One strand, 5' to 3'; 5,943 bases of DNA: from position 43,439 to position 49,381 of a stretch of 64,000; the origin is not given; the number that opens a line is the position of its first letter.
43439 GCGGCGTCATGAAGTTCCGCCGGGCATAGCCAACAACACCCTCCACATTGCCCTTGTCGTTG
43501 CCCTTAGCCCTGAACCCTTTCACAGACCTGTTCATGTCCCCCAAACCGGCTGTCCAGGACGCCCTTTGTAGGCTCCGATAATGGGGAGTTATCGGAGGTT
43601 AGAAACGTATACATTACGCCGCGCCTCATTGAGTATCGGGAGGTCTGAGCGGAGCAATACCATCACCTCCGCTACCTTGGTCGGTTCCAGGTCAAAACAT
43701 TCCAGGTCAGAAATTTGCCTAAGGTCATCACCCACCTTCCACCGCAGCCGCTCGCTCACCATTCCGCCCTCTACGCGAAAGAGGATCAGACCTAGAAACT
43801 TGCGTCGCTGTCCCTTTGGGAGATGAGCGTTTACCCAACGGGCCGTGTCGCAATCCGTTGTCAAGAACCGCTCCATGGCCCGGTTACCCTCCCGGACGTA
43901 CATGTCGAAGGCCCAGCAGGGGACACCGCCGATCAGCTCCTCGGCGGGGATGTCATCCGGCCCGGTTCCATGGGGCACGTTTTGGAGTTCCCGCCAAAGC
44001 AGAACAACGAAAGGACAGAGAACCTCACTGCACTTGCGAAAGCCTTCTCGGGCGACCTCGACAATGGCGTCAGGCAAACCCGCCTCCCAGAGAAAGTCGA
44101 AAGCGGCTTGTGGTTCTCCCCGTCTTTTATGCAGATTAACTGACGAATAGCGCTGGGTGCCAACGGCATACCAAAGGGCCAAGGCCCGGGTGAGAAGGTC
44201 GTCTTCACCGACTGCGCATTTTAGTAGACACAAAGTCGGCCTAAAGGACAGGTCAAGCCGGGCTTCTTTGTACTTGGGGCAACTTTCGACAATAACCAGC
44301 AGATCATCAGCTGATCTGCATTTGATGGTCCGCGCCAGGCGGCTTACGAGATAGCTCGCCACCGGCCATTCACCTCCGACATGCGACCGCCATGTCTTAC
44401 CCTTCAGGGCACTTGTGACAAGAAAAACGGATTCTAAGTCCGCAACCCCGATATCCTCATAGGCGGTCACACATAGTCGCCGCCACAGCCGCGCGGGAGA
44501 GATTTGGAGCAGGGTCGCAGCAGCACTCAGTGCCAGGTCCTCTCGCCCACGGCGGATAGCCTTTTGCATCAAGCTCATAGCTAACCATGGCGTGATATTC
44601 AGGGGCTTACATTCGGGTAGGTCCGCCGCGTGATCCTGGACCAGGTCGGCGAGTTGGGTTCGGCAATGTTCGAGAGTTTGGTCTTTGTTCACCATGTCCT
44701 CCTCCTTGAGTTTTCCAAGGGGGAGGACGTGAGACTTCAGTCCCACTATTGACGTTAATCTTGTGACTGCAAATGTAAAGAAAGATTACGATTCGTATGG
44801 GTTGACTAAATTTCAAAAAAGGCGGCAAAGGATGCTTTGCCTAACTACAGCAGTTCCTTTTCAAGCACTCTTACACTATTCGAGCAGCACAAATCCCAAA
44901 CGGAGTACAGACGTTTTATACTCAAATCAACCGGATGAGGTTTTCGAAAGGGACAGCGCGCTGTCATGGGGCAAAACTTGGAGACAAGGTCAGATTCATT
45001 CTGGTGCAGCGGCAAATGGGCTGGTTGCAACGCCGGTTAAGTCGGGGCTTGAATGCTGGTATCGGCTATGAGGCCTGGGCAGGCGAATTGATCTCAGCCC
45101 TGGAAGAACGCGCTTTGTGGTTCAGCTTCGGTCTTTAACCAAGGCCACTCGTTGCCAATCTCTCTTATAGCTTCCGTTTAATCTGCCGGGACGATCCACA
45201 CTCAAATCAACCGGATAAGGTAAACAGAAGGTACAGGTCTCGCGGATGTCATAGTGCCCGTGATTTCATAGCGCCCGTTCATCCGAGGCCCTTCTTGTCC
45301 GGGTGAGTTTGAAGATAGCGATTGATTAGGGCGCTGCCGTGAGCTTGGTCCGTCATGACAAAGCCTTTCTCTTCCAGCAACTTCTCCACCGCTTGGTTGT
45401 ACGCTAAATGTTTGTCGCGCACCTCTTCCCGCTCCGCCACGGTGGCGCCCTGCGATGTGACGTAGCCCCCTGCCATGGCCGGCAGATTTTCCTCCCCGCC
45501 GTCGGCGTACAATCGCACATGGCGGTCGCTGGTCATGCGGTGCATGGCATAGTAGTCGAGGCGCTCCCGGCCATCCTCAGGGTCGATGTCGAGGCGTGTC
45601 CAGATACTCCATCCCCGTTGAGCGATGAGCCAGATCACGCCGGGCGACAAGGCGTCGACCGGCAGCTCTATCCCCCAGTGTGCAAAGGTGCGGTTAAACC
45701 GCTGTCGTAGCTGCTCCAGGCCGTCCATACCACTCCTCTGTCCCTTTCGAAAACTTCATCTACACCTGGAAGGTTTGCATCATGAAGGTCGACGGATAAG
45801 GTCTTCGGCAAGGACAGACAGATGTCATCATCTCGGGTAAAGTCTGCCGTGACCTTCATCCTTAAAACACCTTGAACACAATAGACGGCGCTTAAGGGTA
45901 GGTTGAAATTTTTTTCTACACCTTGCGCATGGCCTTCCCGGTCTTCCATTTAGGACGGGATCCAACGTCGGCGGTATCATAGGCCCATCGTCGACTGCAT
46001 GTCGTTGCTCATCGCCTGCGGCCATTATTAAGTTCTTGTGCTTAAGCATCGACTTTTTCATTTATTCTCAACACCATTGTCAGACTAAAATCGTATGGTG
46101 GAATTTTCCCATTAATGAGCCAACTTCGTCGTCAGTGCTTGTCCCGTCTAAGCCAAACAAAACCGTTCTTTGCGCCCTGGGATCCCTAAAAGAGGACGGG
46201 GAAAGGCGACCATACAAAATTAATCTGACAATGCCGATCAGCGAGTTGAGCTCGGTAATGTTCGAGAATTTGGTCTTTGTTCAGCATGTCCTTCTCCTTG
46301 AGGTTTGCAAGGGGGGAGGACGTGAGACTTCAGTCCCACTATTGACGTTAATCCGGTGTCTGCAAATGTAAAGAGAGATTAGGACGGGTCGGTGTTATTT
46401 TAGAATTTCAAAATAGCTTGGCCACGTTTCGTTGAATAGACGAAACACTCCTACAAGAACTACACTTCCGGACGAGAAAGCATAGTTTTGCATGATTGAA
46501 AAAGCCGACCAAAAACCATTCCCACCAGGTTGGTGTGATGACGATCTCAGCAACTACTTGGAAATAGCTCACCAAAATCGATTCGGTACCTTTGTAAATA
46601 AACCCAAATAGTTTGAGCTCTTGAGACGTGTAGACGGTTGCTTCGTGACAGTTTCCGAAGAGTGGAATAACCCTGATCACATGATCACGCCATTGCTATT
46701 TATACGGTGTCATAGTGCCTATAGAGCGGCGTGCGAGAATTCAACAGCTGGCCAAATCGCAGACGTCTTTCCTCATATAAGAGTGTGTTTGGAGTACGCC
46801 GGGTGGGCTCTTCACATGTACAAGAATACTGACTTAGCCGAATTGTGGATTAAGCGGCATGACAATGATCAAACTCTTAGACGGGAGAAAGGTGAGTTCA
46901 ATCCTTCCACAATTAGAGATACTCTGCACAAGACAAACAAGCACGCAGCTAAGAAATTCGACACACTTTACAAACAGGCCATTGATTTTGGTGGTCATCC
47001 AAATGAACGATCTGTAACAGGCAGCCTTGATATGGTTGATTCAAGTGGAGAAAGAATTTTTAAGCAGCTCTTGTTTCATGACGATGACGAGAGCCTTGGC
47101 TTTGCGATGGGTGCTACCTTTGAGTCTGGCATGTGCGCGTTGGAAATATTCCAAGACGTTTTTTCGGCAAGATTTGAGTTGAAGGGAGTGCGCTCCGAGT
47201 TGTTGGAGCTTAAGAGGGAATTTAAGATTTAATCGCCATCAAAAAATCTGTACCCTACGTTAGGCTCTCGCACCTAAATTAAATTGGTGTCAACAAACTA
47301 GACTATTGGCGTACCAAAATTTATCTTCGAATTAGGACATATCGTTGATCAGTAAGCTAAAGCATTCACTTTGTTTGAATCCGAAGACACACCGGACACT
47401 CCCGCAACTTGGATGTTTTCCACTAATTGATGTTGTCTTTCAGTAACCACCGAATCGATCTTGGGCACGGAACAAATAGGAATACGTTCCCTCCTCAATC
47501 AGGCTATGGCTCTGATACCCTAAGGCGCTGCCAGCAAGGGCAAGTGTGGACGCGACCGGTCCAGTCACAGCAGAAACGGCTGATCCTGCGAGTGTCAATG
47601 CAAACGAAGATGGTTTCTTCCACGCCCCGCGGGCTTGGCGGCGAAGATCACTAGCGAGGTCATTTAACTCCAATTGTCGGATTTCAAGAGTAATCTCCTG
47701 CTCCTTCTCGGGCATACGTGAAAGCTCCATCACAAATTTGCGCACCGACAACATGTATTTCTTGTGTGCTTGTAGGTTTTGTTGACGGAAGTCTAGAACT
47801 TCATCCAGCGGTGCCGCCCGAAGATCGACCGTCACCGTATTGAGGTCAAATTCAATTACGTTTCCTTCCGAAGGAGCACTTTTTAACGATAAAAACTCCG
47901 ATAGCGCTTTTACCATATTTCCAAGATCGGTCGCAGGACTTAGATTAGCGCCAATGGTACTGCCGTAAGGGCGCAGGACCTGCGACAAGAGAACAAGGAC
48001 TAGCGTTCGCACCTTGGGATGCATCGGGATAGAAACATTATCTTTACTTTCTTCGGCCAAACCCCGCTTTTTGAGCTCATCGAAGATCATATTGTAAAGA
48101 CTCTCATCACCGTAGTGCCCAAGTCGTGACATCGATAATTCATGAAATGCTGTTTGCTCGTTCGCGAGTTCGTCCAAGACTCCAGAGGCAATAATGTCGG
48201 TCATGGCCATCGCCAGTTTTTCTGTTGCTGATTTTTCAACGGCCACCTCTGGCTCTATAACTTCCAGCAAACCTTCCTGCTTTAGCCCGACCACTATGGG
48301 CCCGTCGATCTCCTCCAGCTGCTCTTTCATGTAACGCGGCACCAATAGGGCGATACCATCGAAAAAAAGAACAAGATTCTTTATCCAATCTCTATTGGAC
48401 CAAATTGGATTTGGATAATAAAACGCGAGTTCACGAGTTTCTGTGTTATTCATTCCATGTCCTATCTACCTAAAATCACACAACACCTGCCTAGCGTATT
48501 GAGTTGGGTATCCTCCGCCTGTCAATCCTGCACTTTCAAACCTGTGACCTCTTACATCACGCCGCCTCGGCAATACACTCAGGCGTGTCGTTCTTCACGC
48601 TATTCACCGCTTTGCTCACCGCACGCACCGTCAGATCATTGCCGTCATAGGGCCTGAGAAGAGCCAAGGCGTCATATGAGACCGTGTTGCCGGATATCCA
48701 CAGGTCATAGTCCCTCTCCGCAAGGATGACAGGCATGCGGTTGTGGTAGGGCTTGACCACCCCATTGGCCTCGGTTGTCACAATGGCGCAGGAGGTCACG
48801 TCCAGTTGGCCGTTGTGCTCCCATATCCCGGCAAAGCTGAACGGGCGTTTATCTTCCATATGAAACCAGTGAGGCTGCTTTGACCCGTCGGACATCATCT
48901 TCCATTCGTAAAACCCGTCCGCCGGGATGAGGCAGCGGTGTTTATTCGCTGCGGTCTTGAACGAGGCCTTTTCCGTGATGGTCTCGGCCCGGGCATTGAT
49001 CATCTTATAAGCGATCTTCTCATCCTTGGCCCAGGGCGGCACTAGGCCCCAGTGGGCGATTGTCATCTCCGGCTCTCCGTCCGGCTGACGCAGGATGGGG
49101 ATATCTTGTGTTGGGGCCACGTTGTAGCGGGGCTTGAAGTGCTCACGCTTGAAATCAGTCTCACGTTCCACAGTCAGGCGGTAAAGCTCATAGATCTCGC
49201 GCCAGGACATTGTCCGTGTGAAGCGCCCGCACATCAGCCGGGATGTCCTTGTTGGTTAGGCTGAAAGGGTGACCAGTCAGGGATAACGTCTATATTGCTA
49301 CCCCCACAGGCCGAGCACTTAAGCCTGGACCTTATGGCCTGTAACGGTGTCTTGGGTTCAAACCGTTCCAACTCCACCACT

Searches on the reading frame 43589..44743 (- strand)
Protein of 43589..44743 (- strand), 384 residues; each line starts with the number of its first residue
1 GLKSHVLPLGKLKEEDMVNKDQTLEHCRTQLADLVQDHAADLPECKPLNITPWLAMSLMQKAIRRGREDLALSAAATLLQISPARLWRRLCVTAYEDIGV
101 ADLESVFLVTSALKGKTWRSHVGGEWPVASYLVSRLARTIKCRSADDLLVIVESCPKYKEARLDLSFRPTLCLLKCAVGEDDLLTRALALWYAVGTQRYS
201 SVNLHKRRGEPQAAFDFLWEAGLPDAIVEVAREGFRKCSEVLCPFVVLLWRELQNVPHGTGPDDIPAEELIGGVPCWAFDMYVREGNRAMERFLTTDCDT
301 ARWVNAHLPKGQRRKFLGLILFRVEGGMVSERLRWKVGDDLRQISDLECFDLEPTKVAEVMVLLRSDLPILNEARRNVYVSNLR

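Call 44: search_protein_families(library=pfam, proteins=[window:43589-44743:-], max_evalue=0.01)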
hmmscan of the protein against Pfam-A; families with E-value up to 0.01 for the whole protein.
window:43589-44743:- (384 aa): 1 family
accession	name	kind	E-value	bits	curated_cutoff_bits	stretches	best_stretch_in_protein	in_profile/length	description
PF12002.13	MgsA_C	-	0.00079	19.8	27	1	75-114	11-52/167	MgsA AAA+ ATPase C terminal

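Call 65: search_protein_families(library=padloc, proteins=[window:43589-44743:-], max_evalue=0.001)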
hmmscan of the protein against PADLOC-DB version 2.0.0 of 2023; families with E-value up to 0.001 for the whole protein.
window:43589-44743:- (384 aa): 0 families

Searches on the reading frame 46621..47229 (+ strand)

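Call 44: search_protein_families(library=pfam, proteins=[window:46621-47229:+], max_evalue=0.01)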
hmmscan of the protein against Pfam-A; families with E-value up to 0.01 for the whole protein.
window:46621-47229:+ (203 aa): 1 family
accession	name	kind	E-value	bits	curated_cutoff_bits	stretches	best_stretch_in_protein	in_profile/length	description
PF18928.5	DUF5677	-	0.0088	16.6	27.1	0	24-123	5-108/166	Family of unknown function (DUF5677)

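Call 65: search_protein_families(library=padloc, proteins=[window:46621-47229:+], max_evalue=0.001)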
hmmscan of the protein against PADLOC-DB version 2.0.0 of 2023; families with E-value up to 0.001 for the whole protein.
window:46621-47229:+ (203 aa): 0 families

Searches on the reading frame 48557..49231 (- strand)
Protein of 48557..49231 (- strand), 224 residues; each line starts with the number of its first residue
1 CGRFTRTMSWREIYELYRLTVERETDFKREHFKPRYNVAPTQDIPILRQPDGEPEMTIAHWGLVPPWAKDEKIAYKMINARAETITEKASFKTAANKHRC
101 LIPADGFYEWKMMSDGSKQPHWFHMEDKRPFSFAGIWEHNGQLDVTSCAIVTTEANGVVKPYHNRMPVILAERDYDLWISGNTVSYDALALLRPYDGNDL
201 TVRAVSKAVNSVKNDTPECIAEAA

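Call 44: search_protein_families(library=pfam, proteins=[window:48557-49231:-], max_evalue=0.01)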
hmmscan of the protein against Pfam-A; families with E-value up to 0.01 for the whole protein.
window:48557-49231:- (224 aa): 1 family
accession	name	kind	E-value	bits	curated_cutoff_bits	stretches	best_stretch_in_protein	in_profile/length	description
PF02586.19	SRAP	-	9.7e-69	231.6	27.1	1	1-212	2-214/214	SOS response associated peptidase (SRAP)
